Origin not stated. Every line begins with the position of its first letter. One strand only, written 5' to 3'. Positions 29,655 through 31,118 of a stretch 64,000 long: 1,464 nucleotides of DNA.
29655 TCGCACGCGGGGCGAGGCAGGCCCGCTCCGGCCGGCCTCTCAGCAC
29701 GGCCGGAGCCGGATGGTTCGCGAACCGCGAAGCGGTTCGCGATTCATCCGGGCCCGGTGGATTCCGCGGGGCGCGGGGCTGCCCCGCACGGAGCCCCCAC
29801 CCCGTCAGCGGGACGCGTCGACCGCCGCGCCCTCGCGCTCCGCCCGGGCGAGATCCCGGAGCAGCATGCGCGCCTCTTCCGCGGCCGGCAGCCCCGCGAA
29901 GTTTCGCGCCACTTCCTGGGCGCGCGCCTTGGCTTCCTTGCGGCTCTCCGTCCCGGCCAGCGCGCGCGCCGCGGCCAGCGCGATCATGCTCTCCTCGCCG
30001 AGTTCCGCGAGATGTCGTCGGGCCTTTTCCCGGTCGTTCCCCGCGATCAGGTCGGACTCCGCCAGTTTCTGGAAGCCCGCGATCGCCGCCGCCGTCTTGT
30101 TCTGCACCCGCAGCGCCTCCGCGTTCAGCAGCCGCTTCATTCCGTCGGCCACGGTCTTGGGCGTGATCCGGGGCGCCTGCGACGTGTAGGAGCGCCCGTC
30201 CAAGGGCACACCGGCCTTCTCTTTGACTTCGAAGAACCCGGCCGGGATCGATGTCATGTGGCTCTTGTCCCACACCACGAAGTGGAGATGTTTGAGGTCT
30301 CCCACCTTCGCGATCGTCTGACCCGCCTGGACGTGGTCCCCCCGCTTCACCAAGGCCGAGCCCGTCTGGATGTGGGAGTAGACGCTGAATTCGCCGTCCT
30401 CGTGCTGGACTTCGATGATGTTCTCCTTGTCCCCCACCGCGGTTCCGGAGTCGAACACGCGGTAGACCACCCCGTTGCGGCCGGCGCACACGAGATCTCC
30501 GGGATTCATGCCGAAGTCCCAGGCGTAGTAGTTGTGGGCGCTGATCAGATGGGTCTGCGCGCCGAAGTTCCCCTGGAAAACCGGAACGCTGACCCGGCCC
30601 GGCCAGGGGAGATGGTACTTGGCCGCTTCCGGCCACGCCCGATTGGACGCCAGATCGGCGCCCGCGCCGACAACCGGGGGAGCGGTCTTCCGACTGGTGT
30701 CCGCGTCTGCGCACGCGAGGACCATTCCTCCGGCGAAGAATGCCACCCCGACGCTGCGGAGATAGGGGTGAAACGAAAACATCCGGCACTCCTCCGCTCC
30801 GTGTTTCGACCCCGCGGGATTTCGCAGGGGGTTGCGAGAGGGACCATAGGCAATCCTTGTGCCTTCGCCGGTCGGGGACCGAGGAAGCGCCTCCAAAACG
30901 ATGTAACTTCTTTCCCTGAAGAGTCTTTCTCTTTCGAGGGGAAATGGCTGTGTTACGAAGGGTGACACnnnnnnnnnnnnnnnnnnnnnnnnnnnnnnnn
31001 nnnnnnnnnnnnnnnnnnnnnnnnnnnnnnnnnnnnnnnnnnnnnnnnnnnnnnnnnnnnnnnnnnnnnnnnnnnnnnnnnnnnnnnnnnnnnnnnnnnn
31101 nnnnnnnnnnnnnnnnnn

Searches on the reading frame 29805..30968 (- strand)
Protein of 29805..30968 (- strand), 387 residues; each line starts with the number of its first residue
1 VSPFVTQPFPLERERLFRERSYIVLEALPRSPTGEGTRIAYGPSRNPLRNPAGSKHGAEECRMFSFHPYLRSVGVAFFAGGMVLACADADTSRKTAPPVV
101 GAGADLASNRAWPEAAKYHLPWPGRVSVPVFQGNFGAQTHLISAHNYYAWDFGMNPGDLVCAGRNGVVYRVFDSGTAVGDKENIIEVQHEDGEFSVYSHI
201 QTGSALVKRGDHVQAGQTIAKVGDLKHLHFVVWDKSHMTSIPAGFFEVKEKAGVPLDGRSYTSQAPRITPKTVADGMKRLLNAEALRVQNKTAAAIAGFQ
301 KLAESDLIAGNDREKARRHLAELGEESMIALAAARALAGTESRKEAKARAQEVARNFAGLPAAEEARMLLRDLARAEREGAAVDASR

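Call 3: search_protein_families(library=pfam, proteins=[window:29805-30968:-], max_evalue=0.1)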
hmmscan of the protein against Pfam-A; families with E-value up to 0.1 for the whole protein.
window:29805-30968:- (387 aa): 3 families
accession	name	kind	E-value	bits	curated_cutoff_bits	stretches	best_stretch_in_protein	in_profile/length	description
PF01551.29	Peptidase_M23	-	6.5e-14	52.3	28.7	1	148-236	4-91/96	Peptidase family M23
PF00364.28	Biotin_lipoyl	-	0.068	13.4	22.1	0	204-222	18-36/73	Biotin-requiring enzyme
PF13375.12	RnfC_N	-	0.092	13.2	25.6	0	202-224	41-63/101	RnfC Barrel sandwich hybrid domain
